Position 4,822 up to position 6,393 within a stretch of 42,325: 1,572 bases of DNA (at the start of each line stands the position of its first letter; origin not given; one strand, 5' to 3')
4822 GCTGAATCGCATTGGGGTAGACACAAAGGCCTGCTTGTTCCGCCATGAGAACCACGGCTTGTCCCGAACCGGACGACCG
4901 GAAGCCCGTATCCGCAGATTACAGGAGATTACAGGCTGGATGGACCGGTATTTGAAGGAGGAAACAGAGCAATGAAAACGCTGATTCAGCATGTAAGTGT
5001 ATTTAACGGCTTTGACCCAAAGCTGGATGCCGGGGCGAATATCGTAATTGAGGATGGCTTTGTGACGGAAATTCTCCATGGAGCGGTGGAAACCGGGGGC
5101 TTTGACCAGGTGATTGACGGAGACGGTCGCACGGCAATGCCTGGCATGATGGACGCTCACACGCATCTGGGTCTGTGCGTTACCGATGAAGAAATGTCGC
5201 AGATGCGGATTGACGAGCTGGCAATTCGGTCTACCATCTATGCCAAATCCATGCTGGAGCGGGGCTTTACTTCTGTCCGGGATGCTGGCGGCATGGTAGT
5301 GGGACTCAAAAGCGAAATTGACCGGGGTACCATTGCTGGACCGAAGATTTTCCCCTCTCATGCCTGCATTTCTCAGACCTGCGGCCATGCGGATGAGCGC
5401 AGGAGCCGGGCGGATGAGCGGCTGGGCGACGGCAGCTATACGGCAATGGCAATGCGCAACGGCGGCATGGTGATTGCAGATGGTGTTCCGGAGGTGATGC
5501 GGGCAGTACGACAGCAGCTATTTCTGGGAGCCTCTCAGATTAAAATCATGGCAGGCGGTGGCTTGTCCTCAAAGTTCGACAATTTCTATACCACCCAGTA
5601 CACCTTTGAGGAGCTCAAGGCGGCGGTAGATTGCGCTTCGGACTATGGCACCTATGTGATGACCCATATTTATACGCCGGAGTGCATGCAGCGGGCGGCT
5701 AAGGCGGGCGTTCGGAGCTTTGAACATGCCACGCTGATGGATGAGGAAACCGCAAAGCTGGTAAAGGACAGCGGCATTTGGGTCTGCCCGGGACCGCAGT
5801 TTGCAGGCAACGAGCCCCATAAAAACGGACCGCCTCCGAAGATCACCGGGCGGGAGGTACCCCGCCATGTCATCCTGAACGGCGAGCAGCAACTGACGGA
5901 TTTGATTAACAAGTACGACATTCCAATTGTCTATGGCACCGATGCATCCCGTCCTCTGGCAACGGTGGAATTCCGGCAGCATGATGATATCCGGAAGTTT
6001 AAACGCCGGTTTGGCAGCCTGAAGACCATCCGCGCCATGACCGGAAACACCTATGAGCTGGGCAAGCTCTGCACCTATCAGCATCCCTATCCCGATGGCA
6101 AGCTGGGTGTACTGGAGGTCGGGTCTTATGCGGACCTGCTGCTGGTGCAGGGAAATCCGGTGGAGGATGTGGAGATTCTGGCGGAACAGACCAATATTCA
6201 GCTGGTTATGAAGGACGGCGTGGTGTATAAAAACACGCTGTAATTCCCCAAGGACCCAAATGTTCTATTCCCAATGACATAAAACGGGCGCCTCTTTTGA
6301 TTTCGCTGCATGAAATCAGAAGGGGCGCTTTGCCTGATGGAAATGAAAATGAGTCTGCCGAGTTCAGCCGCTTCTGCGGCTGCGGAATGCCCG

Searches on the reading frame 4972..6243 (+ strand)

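Call 7: search_protein_families(library=pfam, proteins=[window:4972-6243:+], max_evalue=0.01)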
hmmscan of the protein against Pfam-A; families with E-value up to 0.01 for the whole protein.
window:4972-6243:+ (423 aa): 2 families
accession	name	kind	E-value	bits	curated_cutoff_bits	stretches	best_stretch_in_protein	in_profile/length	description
PF01979.26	Amidohydro_1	-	1.5e-29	103.8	25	1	55-417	2-343/345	Amidohydrolase family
PF07969.17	Amidohydro_3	-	1.2e-07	32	29.7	1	46-246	1-199/472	Amidohydrolase family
